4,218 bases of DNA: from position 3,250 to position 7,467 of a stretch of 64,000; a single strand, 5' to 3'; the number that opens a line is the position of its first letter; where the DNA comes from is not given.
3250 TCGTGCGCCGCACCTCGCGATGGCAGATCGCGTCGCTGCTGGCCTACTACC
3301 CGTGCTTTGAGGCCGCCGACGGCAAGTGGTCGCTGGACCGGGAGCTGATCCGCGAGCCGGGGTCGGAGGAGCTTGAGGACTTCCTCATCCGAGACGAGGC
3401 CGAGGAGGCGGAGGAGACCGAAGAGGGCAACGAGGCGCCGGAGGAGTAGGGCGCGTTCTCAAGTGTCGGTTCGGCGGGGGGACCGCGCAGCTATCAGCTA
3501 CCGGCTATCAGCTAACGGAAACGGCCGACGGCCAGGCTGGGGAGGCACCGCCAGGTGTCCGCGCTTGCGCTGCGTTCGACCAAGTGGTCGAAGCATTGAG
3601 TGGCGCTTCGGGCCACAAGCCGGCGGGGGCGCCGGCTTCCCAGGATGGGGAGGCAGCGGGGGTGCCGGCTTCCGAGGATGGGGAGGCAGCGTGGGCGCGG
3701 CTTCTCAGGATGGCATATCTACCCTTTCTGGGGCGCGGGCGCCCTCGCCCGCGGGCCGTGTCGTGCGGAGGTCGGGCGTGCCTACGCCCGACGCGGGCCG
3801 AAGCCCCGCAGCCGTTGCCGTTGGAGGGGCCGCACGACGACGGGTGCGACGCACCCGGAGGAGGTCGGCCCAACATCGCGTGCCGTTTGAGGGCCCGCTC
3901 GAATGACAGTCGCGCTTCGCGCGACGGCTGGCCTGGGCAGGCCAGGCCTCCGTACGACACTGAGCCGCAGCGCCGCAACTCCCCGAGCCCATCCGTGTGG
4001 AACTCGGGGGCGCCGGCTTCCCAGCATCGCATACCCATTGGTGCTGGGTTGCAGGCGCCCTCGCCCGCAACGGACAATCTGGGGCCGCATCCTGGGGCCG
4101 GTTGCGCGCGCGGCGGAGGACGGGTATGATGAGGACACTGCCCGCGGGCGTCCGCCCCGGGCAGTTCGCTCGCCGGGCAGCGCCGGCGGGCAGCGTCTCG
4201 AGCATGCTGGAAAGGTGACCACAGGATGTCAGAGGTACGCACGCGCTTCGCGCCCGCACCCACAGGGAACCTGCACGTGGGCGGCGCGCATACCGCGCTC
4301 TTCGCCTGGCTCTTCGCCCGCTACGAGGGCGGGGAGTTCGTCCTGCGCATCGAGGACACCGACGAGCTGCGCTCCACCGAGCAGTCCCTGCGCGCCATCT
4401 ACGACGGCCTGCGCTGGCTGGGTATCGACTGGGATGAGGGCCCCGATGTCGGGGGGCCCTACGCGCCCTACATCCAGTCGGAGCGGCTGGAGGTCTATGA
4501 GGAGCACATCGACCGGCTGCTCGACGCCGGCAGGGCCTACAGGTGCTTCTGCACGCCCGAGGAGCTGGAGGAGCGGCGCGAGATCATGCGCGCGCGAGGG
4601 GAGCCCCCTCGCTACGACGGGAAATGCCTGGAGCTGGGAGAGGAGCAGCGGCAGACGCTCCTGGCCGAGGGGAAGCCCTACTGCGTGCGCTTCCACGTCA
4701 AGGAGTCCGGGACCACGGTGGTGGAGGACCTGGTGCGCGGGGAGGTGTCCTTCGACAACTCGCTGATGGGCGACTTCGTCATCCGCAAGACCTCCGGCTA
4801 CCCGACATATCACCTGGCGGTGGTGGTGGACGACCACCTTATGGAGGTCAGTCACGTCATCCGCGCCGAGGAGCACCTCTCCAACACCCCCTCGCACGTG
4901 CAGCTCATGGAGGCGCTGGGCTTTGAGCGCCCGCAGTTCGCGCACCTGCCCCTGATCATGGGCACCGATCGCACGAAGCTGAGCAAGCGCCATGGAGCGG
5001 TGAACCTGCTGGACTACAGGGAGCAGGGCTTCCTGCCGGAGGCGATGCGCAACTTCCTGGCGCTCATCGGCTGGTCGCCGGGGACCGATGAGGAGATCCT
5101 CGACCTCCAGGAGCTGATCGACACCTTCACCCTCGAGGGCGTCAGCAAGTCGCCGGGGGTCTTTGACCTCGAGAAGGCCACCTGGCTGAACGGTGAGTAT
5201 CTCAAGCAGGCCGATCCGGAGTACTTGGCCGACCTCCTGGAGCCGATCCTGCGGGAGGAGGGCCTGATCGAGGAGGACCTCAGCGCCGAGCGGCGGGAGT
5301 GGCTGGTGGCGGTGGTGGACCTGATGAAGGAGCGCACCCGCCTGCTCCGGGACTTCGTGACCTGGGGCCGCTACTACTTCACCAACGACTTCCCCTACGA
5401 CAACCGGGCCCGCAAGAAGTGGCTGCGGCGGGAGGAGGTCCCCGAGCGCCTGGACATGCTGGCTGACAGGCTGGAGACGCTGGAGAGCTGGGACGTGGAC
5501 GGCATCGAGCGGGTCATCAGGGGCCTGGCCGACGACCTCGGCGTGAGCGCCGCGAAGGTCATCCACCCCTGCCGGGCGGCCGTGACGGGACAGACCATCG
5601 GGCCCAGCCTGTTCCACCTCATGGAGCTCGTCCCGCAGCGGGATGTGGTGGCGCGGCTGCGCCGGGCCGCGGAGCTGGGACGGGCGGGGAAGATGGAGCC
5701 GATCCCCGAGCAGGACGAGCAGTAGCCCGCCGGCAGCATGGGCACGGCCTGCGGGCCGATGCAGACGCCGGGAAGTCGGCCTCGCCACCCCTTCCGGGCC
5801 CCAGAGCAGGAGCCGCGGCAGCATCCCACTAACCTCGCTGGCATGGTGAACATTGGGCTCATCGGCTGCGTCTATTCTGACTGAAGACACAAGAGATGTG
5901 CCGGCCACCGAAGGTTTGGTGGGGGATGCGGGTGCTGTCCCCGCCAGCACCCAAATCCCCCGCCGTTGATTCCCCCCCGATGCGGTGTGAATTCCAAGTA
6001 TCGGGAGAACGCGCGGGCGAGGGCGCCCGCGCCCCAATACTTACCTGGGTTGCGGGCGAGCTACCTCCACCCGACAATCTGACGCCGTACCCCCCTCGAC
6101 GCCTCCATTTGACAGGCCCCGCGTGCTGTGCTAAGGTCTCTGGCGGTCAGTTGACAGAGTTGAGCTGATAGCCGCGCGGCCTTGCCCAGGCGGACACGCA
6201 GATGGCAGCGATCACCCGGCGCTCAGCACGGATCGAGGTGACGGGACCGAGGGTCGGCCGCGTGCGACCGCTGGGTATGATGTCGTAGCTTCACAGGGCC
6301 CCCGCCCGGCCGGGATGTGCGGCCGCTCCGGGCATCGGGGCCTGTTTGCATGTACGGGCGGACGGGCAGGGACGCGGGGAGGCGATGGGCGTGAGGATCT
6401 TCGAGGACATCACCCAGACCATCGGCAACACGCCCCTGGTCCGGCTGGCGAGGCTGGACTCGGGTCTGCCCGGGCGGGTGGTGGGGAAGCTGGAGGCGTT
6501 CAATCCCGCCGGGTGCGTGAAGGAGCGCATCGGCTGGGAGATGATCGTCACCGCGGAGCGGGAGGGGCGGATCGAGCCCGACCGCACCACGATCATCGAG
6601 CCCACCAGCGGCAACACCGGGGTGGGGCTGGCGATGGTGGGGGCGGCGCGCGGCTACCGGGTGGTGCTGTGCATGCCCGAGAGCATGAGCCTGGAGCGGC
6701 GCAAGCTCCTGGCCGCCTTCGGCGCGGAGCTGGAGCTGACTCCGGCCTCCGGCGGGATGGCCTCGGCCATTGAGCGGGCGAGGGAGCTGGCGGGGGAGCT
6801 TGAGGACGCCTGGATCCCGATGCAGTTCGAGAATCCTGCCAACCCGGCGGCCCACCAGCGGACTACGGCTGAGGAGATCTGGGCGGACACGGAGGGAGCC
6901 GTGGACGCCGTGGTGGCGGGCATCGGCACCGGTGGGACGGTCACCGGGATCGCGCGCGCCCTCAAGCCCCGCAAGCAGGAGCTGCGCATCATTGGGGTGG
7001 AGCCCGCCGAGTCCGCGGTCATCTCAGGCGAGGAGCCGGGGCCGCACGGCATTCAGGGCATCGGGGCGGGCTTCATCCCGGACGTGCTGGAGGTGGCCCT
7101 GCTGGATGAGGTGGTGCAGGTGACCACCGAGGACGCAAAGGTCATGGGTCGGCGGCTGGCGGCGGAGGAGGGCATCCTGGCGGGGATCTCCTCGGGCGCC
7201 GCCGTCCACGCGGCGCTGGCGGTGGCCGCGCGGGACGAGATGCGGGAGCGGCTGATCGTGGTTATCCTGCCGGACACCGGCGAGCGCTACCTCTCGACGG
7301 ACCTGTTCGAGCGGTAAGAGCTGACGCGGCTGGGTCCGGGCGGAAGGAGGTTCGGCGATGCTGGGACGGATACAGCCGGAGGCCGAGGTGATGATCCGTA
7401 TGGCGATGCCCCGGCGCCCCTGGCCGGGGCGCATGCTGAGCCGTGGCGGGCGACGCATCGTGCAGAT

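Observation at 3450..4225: R1 repeat family: composite intergenic elements with three tandem units of about 33 bp, present in direct and inverted copies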

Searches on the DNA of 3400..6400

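Call 47: search_rna_families(source=window, start=3400, end=6400, threshold=evalue, max_evalue=10)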
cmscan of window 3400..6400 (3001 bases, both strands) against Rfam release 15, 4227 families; matches with E-value up to 10: 6.
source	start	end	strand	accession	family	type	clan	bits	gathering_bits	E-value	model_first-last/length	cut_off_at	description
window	3999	4065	-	RF03610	mir-H7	Gene; miRNA;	CL00141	24.4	94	0.38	1-69/69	no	mir-H7 microRNA precursor family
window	4449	4532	-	RF02233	sX14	Gene; sRNA;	-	17.6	80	3.7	1-92/92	no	Xanthomonas sRNA sX14/Xoo3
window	5856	5902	+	RF02017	mir-1912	Gene; miRNA;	-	17.5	72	2.6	16-62/77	no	mir-1912 microRNA precursor family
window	4728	4790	+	RF00709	mir-455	Gene; miRNA;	-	16.8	70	3.2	1-84/84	no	mir-455 microRNA precursor family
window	4009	4063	+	RF00651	mir-221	Gene; miRNA;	-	16.3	46.6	3.3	1-84/84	no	mir-221 microRNA precursor family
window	5171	5283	-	RF02039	SPRY4-IT1_2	Gene; lncRNA;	-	13.3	40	9.5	1-120/120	no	SPRY4-IT1 conserved region 2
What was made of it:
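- On Known structured RNA families (Rfam 15): At E<=10 there are only chance hits to microRNA hairpin models at B (24 bits against a 94-bit threshold; call 47).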

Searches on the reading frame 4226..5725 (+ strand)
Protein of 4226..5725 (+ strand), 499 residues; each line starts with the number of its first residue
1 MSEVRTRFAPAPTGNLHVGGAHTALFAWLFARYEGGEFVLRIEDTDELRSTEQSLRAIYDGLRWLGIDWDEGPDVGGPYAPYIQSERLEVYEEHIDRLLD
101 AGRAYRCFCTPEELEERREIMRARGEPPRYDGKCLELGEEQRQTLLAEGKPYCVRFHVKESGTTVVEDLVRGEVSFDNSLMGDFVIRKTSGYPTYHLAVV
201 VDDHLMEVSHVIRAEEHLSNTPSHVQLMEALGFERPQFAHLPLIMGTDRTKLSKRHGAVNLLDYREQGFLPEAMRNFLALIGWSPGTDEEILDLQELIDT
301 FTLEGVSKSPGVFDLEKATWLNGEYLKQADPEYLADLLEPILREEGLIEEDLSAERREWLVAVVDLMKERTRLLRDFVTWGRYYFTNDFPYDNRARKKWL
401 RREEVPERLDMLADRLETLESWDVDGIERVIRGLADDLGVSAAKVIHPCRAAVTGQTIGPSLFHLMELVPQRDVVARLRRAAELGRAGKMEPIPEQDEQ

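Call 11: find_encoding_contigs(protein=window:4226-5725:+, flank=10000, max_places=6)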
Protein window:4226-5725:+ (499 aa): 1 contig read that carries it; 1 place shown.
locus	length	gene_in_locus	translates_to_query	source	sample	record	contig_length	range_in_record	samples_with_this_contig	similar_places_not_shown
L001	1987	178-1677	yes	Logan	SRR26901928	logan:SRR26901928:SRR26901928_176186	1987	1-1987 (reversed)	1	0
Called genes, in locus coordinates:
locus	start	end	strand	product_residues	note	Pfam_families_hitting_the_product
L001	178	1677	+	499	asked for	PF00749:tRNA-synt_1c, PF19269:Anticodon_2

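Call 20: find_homologous_proteins(query=window:4226-5725:+, max_evalue=1e-100)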
Query window:4226-5725:+ (499 aa): 5349 proteins with E <= 1e-100 among 8000 candidates; the best 120 are listed.
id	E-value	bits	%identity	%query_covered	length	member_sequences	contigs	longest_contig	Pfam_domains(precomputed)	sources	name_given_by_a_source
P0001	0.0e+0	1143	100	100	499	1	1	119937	PF19269.5,PF00749.28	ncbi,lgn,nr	ncbi:MAG: glutamate--tRNA ligase [Armatimonadota bacterium]|nr:glutamate--tRNA ligase [Armatimonadot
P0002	0.0e+0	1072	91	100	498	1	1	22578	PF19269.5,PF00749.28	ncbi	ncbi:MAG: glutamate--tRNA ligase [Armatimonadota bacterium]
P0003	4.0e-289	978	83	100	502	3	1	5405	PF19269.5,PF00749.28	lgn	-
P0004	3.7e-288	974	82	100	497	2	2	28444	PF19269.5,PF00749.28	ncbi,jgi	-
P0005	1.7e-284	962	82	100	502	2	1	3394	PF19269.5,PF00749.28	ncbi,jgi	-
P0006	3.4e-284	961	81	100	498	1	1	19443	PF19269.5,PF00749.28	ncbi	-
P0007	3.7e-280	948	81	100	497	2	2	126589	PF19269.5,PF00749.28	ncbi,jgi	-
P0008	5.5e-278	941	80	100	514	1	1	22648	PF19269.5,PF00749.28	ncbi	-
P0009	1.2e-277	940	80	100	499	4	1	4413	PF19269.5,PF00749.28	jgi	-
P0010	2.0e-277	939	80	100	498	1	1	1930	PF19269.5,PF00749.28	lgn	-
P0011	2.4e-277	939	80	100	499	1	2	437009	PF19269.5,PF00749.28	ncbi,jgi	ncbi:MAG: glutamate--tRNA ligase [Armatimonadota bacterium]|jgi:glutamyl-tRNA synthetase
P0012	8.0e-277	937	80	98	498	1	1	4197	PF19269.5,PF00749.28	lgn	-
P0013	3.8e-276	935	80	100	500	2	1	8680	PF19269.5,PF00749.28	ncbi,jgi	-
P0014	3.1e-275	932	80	95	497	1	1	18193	PF19269.5,PF00749.28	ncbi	ncbi:MAG: glutamate--tRNA ligase [Armatimonadota bacterium]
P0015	1.4e-274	930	80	100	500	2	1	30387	PF19269.5,PF00749.28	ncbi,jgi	-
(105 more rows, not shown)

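Call 21: find_encoding_contigs(protein=P0002, flank=10000, max_places=3)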
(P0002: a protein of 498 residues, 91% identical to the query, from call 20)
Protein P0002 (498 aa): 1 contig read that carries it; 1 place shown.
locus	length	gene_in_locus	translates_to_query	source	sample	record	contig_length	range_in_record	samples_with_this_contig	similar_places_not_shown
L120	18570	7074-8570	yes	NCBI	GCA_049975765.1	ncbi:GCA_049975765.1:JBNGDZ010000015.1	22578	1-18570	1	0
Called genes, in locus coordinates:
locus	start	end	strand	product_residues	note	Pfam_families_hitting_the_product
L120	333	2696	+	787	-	PF13491:FtsK_4TM, PF17854:FtsK_alpha, PF01580:FtsK_SpoIIIE, PF09397:FtsK_gamma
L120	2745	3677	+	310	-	PF01555:N6_N4_Mtase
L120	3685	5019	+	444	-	PF00919:UPF0004, PF04055:Radical_SAM, PF01938:TRAM, PF18693:TRAM_2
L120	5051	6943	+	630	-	-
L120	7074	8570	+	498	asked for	PF00749:tRNA-synt_1c, PF19269:Anticodon_2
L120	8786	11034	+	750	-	-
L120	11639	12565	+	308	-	PF00291:PALP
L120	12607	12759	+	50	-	-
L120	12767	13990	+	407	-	PF01837:HcyBio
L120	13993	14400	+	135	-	PF09383:NIL, PF12838:Fer4_7, PF14697:Fer4_21, PF13187:Fer4_9, PF12797:Fer4_2 (weak), PF00037:Fer4, PF12837:Fer4_6 (weak), PF13237:Fer4_10, +7 more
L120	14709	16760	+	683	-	-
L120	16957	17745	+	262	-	PF00857:Isochorismatase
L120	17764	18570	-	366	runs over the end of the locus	PF08240:ADH_N, PF16912:Glu_dehyd_C, PF00107:ADH_zinc_N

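Call 22: find_encoding_contigs(protein=P0007, flank=10000, max_places=3)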
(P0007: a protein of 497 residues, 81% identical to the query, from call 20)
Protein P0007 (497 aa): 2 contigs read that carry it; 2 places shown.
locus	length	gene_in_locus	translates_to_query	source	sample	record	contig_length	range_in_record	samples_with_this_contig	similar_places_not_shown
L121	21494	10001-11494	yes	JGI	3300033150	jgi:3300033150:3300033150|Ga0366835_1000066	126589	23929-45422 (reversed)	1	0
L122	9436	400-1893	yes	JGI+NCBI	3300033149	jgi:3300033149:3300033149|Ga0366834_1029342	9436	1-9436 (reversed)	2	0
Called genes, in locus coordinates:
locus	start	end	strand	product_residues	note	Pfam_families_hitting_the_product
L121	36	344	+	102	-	PF04930:FUN14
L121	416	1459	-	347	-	PF01408:GFO_IDH_MocA, PF02894:GFO_IDH_MocA_C, PF22725:GFO_IDH_MocA_C3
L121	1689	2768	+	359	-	-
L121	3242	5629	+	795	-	PF13491:FtsK_4TM, PF17854:FtsK_alpha, PF01580:FtsK_SpoIIIE, PF09397:FtsK_gamma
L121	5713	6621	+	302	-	PF01555:N6_N4_Mtase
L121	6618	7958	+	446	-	PF00919:UPF0004, PF04055:Radical_SAM, PF01938:TRAM (weak), PF18693:TRAM_2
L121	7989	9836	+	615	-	-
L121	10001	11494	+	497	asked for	PF00749:tRNA-synt_1c, PF19269:Anticodon_2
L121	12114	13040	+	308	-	PF00291:PALP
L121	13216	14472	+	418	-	PF01837:HcyBio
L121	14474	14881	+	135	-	PF09383:NIL, PF12838:Fer4_7, PF13187:Fer4_9, PF12797:Fer4_2 (weak), PF00037:Fer4 (weak), PF12837:Fer4_6 (weak), PF13237:Fer4_10, PF14697:Fer4_21, +5 more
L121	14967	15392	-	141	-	PF00072:Response_reg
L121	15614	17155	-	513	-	PF00370:FGGY_N, PF02782:FGGY_C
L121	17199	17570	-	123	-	PF04126:Cyclophil_like, PF18050:Cyclophil_like2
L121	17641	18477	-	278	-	PF01261:AP_endonuc_2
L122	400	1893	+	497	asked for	PF00749:tRNA-synt_1c, PF19269:Anticodon_2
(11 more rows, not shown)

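Call 23: find_encoding_contigs(protein=P0011, flank=10000, max_places=3)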
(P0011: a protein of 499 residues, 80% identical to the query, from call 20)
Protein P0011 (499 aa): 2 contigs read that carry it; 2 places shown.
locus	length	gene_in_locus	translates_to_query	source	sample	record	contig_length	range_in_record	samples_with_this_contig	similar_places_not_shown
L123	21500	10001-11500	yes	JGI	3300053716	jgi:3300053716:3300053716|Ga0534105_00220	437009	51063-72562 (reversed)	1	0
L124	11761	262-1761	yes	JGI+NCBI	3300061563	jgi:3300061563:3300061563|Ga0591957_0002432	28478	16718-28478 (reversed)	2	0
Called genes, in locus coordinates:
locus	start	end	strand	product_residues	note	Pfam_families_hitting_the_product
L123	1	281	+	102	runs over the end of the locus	PF04930:FUN14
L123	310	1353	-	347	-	PF01408:GFO_IDH_MocA, PF02894:GFO_IDH_MocA_C, PF22725:GFO_IDH_MocA_C3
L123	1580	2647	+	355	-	PF01208:URO-D (weak)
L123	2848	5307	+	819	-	PF13491:FtsK_4TM, PF17854:FtsK_alpha, PF01580:FtsK_SpoIIIE, PF09397:FtsK_gamma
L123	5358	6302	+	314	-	PF01555:N6_N4_Mtase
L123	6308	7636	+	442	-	PF00919:UPF0004, PF04055:Radical_SAM, PF01938:TRAM (weak), PF18693:TRAM_2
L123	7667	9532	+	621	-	-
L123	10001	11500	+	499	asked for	PF00749:tRNA-synt_1c, PF19269:Anticodon_2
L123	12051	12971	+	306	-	PF00291:PALP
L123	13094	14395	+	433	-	PF01837:HcyBio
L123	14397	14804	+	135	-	PF09383:NIL, PF12838:Fer4_7 (weak), PF12797:Fer4_2 (weak), PF00037:Fer4, PF13237:Fer4_10, PF14697:Fer4_21, PF12838:Fer4_7, PF13187:Fer4_9, +6 more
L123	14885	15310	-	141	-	PF00072:Response_reg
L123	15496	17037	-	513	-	PF00370:FGGY_N, PF01869:BcrAD_BadFG (weak), PF02782:FGGY_C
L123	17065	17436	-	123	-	PF04126:Cyclophil_like, PF18050:Cyclophil_like2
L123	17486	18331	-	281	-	PF01261:AP_endonuc_2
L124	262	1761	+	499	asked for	PF00749:tRNA-synt_1c, PF19269:Anticodon_2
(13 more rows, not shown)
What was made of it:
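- On REP / BIME (RAYT-associated): Synteny tables annotate the other three (calls 21-23).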

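Call 89: list_cluster_members(proteins=[P0001, P0128])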
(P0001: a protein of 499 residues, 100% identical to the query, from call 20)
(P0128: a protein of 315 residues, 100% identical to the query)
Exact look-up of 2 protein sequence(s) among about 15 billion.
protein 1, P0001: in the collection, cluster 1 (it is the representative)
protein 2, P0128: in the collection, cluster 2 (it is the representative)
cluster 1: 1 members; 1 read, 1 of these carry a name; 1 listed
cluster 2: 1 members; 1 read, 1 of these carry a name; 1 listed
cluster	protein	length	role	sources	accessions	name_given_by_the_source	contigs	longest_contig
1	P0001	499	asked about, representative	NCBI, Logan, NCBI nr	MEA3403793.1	MAG: glutamate--tRNA ligase [Armatimonadota bacterium] | glutamate--tRNA ligase [Armatimonadota bacterium]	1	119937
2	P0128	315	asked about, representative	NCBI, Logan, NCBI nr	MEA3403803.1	MAG: TIM barrel protein [Armatimonadota bacterium] | TIM barrel protein [Armatimonadota bacterium]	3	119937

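Call 93: find_encoding_contigs(protein=P0003, flank=10000, max_places=3)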
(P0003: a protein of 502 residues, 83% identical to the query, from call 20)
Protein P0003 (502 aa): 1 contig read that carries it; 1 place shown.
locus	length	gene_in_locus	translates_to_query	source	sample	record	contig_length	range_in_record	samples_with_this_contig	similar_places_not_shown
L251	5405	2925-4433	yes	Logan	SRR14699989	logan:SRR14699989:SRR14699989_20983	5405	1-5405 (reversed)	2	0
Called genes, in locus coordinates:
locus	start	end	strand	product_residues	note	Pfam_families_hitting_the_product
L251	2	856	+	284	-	?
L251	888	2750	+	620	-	-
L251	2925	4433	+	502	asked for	PF00749:tRNA-synt_1c, PF19269:Anticodon_2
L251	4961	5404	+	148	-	?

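Call 94: find_encoding_contigs(protein=P0004, flank=10000, max_places=3)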
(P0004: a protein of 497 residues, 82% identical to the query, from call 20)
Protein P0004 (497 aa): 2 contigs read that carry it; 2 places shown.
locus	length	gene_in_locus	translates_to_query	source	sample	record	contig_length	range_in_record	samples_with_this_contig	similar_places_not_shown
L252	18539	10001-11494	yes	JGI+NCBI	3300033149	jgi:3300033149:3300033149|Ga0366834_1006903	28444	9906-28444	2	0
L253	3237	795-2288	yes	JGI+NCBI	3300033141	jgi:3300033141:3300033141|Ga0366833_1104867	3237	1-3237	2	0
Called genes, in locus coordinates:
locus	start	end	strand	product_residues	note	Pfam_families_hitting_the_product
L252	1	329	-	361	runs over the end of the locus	PF03706:LPG_synthase_TM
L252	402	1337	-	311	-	PF04616:Glyco_hydro_43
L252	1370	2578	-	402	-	PF00150:Cellulase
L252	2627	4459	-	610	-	-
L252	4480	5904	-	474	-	PF13385:Laminin_G_3, PF06283:ThuA (weak), PF17385:LBP_M (faint)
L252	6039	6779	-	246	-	PF12844:HTH_19 (weak), PF13560:HTH_31, PF01381:HTH_3, PF00211:Guanylate_cyc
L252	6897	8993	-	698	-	PF14871:GHL6, PF08532:Glyco_hydro_42M (weak)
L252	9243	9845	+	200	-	PF12831:FAD_oxidored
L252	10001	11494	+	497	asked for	PF00749:tRNA-synt_1c, PF19269:Anticodon_2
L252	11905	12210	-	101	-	PF13384:HTH_23, PF13518:HTH_28 (faint)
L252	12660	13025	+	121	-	PF00825:Ribonuclease_P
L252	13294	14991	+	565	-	PF02096:60KD_IMP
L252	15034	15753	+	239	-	PF14804:Jag_N, PF13083:KH_KhpA-B, PF01424:R3H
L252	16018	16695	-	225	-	PF07963:N_methyl, PF07596:SBP_bac_10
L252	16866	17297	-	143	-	PF01925:TauE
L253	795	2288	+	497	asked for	PF00749:tRNA-synt_1c, PF19269:Anticodon_2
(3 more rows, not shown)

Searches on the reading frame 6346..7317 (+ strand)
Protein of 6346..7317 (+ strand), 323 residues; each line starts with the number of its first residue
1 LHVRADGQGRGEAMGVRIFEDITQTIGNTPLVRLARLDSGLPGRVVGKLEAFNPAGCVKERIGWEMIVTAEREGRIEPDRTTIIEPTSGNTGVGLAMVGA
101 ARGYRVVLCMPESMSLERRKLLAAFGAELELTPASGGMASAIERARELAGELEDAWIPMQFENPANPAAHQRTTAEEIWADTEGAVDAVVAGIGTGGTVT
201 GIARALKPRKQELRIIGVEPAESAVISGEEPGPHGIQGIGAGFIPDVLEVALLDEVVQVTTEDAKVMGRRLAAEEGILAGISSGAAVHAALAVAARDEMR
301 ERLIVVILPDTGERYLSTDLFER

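Call 57: find_encoding_contigs(protein=window:6346-7317:+, flank=10000, max_places=10)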
Protein window:6346-7317:+ (323 aa): no gene with exactly this product is on record in the collection.

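Call 68: find_encoding_contigs(protein=window:6385-7317:+, flank=10000, max_places=10)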
Protein window:6385-7317:+ (310 aa): no gene with exactly this product is on record in the collection.
